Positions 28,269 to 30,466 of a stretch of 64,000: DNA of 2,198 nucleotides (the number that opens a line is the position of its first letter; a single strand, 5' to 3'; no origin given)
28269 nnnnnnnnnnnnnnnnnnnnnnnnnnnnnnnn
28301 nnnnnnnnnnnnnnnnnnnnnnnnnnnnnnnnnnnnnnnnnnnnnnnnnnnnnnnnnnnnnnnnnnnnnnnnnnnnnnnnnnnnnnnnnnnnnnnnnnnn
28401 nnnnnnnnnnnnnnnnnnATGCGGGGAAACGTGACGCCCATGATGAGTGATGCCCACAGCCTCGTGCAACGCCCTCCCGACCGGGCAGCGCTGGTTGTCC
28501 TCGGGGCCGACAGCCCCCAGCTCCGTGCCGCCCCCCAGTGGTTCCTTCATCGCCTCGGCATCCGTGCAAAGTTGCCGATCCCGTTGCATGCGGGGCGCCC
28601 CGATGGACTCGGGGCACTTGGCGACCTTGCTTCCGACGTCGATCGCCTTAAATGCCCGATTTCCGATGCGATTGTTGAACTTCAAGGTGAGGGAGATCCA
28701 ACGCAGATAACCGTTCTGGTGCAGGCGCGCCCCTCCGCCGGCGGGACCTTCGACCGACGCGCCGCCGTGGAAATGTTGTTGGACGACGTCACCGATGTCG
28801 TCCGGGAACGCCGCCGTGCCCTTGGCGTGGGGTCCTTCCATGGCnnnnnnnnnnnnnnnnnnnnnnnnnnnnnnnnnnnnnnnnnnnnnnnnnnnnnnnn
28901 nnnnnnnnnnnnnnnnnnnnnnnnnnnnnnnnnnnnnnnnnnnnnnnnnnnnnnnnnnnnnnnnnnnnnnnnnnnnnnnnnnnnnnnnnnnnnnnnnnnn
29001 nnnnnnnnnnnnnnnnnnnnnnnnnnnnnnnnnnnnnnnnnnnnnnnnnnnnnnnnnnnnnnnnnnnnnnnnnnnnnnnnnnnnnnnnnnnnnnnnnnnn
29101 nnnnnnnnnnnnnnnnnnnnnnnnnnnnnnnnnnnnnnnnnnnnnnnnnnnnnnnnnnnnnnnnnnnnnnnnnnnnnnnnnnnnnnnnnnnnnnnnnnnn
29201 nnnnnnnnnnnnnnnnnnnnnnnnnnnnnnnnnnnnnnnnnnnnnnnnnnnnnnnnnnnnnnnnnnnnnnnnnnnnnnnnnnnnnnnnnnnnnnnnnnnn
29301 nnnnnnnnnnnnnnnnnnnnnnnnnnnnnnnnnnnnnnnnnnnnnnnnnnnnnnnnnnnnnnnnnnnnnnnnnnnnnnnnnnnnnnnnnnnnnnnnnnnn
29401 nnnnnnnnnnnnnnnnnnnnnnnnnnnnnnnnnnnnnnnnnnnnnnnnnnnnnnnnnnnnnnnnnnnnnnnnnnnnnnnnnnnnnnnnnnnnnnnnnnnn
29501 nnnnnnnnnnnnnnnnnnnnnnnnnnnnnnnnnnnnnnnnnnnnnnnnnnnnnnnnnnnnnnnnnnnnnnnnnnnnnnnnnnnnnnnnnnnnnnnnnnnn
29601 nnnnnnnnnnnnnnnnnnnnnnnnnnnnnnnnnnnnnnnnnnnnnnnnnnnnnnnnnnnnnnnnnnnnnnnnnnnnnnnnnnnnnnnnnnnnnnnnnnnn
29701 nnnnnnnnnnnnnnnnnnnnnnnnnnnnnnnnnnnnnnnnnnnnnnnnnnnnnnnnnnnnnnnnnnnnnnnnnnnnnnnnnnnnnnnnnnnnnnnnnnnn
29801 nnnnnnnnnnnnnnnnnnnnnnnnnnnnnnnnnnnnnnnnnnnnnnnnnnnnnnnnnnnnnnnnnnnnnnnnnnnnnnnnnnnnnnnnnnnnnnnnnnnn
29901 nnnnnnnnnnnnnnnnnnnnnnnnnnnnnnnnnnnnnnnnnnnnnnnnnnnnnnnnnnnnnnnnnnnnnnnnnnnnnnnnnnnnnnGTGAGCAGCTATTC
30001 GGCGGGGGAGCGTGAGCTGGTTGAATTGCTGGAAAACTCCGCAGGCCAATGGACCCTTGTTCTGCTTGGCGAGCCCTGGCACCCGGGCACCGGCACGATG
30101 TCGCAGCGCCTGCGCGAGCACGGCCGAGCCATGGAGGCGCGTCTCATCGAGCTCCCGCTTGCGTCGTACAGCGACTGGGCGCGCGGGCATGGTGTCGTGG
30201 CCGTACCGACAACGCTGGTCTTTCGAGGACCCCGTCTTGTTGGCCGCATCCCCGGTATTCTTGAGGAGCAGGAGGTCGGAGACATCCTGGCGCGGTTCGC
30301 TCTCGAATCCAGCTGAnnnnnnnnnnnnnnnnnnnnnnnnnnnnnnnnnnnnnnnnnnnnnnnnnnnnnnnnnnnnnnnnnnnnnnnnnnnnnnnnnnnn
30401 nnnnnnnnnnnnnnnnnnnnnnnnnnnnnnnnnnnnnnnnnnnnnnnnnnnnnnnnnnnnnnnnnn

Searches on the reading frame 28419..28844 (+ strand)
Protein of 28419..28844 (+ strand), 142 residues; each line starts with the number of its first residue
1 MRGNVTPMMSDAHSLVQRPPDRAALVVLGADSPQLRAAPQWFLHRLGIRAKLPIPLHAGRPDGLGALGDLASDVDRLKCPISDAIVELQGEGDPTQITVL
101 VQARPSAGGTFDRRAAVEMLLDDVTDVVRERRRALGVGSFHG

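Call 52: search_protein_families(library=pfam, proteins=[window:28419-28844:+], max_evalue=10)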
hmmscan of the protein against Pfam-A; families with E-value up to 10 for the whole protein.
seq(142 aa): 1 family
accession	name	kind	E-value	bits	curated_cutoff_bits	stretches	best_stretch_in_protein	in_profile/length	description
PF05061.18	Pox_A11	-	0.13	12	25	1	82-131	116-164/315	Poxvirus A11 Protein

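Call 73: predict_structure(alignment_id=A3)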
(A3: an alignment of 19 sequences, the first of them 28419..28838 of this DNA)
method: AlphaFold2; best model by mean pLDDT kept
length: 140 residues; sequences in the alignment: 19
mean_pLDDT: 86.8   pTM: 0.76
mean pLDDT of the five models: 86.8, 86.2, 85.6, 85.2, 85.1
residues with pLDDT >= 90: 93; 70-90: 23; 50-70: 17; < 50: 7
segments of 3 or more residues with pLDDT < 50: 9-14
pLDDT, mean of each block of 10 residues (from residue 1): 55 57 93 95 92 92 94 96 95 90 85 90 96 84
secondary structure, 60 per line:
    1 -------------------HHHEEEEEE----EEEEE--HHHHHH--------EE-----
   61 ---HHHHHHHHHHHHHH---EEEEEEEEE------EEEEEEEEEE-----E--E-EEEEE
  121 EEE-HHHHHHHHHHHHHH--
elements in order: E23-28 E33-37 H40-45 H64-77 E81-89 E96-105 E116-123 H125-138

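Call 75: fold_search(model_id=the predicted structure, library=pdb)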
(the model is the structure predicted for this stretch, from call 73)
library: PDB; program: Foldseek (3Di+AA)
matches with E <= 10: 715; with E <= 0.001: 42
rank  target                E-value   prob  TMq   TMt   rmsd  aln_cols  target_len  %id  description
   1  5j3w_A                5.9e-06  1.00  0.61  0.64   4.6       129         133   16  Crystal structures reveal signaling states of a short blue light photoreceptor protein PpSB1-LOV (dark state) (released 2016-06-22)
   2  7r4s_A                1.6e-05  1.00  0.62  0.65   4.5       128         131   16  Crystal structure of PpSB1-LOV-I48T mutant (dark state) (released 2022-12-21)
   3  6gg9_C                1.7e-05  1.00  0.61  0.63   4.7       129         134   16  Crystal structures of a short blue light photoreceptor protein PpSB1-LOV mutant (dark state) - R61H/R66I (released 2018-07-25)
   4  5luv_A                1.8e-05  1.00  0.64  0.66   4.6       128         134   13  Short LOV protein W619_1 in apo-state (released 2017-02-22)
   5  7r4s_D                1.9e-05  1.00  0.61  0.63   4.6       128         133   16  Crystal structure of PpSB1-LOV-I48T mutant (dark state) (released 2022-12-21)
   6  7a6p_A                2.6e-05  1.00  0.63  0.60   4.3       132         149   14  Structural determinants underlying the adduct lifetime in a short LOV protein PpSB2-LOV (released 2021-03-10)
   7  8q5e_A                2.6e-05  1.00  0.64  0.65   4.5       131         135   14  Crystal structure of PpSB1-LOV protein from Pseudomonas putida with covalent FMN (released 2023-11-29)
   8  6gg9_B                2.6e-05  1.00  0.62  0.64   4.6       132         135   16  Crystal structures of a short blue light photoreceptor protein PpSB1-LOV mutant (dark state) - R61H/R66I (released 2018-07-25)
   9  8a7f_A                2.7e-05  1.00  0.64  0.28   4.3       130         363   14  Crystal structure of a chimeric LOV-Histidine kinase SB2F1-I66R mutant (asymmetrical variant, trigonal form with long  (released 2024-01-10)
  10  8a36_A                2.7e-05  1.00  0.63  0.65   4.5       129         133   16  Crystal structure of PpSB1-LOV-K117E mutant (dark state), monoclinic form (released 2023-07-05)
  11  7r4s_C                2.9e-05  1.00  0.62  0.65   4.6       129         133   16  Crystal structure of PpSB1-LOV-I48T mutant (dark state) (released 2022-12-21)
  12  8a36_C                3.6e-05  1.00  0.62  0.65   4.6       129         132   16  Crystal structure of PpSB1-LOV-K117E mutant (dark state), monoclinic form (released 2023-07-05)
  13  8a52_A                3.8e-05  1.00  0.64  0.28   4.4       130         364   14  Crystal structure of a chimeric LOV-Histidine kinase SB2F1 (asymmetrical variant, trigonal form with long c-axis) (released 2023-12-27)
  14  7r4s_B                3.8e-05  1.00  0.62  0.65   4.5       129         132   16  Crystal structure of PpSB1-LOV-I48T mutant (dark state) (released 2022-12-21)
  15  8a7h_A                4.5e-05  1.00  0.64  0.28   4.3       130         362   14  Crystal structure of a chimeric LOV-Histidine kinase SB2F1-I66R mutant (light state; asymmetrical variant, trigonal fo (released 2024-01-10)
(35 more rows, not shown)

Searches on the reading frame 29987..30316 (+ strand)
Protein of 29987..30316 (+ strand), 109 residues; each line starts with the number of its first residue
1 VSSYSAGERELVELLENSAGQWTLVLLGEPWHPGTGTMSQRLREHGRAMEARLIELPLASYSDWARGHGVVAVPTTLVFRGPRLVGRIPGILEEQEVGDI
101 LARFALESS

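Call 25: search_protein_families(library=pfam, proteins=[window:29987-30316:+])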
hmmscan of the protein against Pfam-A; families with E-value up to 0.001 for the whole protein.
window:29987-30316:+ (109 aa): 0 families

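Call 52: search_protein_families(library=pfam, proteins=[window:29987-30313:+], max_evalue=10)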
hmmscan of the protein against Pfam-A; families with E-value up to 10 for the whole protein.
seq(109 aa): 1 family
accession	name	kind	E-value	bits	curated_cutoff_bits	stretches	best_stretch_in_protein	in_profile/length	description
PF13098.12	Thioredoxin_2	-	0.018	15.8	27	1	45-97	54-100/104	Thioredoxin-like domain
